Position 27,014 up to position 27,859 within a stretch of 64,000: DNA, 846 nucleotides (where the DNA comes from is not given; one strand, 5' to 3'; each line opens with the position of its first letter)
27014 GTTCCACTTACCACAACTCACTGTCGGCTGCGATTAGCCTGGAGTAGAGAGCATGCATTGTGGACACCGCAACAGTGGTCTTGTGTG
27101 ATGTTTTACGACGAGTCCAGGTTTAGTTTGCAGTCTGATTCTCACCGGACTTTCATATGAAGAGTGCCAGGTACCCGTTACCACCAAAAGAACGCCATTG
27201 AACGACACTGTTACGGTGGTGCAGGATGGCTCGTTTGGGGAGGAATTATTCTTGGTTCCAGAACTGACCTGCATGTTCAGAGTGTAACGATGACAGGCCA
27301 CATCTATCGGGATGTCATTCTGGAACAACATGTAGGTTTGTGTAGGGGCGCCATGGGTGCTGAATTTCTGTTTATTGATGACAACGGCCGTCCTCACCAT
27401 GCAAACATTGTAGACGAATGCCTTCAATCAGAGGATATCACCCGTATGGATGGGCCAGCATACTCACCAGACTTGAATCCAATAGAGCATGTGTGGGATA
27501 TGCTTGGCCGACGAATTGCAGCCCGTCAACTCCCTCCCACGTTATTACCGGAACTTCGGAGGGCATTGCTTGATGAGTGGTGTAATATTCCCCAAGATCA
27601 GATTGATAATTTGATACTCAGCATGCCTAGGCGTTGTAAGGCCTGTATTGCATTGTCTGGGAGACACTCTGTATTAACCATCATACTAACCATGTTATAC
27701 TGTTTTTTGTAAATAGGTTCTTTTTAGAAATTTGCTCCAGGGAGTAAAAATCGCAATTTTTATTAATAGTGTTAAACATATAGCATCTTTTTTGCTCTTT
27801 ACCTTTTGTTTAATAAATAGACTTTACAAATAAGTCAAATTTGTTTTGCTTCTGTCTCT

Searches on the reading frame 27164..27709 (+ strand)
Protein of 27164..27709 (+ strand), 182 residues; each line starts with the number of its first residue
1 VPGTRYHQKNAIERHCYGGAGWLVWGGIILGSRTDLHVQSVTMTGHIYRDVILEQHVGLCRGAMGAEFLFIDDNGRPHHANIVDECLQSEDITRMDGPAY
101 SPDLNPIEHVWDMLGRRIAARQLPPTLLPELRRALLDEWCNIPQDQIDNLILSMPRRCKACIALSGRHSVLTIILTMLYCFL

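Call 16: find_homologous_proteins(query=window:27164-27709:+, max_evalue=1e-20)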
Query window:27164-27709:+ (182 aa): 3719 proteins with E <= 1e-20 among 4318 candidates; the best 120 are listed.
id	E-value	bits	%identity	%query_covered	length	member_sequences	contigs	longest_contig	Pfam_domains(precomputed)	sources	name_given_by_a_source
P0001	4.5e-100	351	90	92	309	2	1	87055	PF01498.25,PF13358.13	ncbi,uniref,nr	ncbi:Transposable element Tcb1 transposase [Araneus ventricosus]|uniref:Transposable element Tcb1 tr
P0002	1.6e-99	349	90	92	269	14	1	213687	PF13358.13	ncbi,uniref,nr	ncbi:Transposable element Tcb2 transposase [Araneus ventricosus]|uniref:Transposable element Tcb2 tr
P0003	8.1e-99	347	90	92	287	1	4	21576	PF13358.13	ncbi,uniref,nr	ncbi:Transposable element Tc3 transposase [Araneus ventricosus]|uniref:Transposable element Tc3 tran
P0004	1.1e-98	346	89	92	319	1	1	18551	PF13358.13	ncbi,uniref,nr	ncbi:Transposable element Tc3 transposase [Araneus ventricosus]|uniref:Transposable element Tc3 tran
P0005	2.5e-98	345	90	92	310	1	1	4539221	PF13358.13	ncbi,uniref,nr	ncbi:Transposable element Tcb2 transposase [Araneus ventricosus]|uniref:Transposable element Tcb2 tr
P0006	6.4e-98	344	90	92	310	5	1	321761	PF01498.25,PF13358.13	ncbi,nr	ncbi:transposable element Tcb1 transposase [Trichonephila clavipes]|nr:transposable element Tcb1 tra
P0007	7.9e-98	344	90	92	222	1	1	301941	PF13358.13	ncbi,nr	ncbi:transposable element Tc3 transposase [Trichonephila clavipes]|nr:transposable element Tc3 trans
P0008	8.0e-98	344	89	92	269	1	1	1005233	PF13358.13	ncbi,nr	ncbi:transposable element Tcb2 transposase [Trichonephila clavipes]|nr:transposable element Tcb2 tra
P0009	9.0e-98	343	65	39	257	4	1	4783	PF12142.14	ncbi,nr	ncbi:transposable element Tcb1 transposase [Trichonephila clavipes]|nr:transposable element Tcb1 tra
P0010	2.4e-97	342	88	92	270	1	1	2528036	PF01498.25,PF13358.13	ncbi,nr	ncbi:transposable element Tcb1 transposase [Trichonephila clavipes]|nr:transposable element Tcb1 tra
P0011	5.7e-97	341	89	92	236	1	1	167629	PF13358.13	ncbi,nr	ncbi:transposable element Tc3 transposase [Trichonephila clavipes]|nr:transposable element Tc3 trans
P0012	1.4e-96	340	88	93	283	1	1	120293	PF13358.13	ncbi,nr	ncbi:transposable element Tc3 transposase [Trichonephila clavipes]|nr:transposable element Tc3 trans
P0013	1.8e-96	339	88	92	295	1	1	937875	PF13358.13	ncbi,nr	ncbi:transposable element Tcb1 transposase [Trichonephila clavipes]|nr:transposable element Tcb1 tra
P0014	6.6e-96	337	89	92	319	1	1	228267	PF01498.25,PF13358.13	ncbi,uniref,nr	ncbi:Transposable element Tcb1 transposase [Araneus ventricosus]|uniref:Transposable element Tcb1 tr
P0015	1.7e-95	336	88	92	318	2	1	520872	PF01498.25,PF13358.13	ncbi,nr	ncbi:transposable element Tcb1 transposase [Trichonephila clavipes]|nr:transposable element Tcb1 tra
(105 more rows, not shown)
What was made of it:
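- The host is an araneid spider (call 16).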
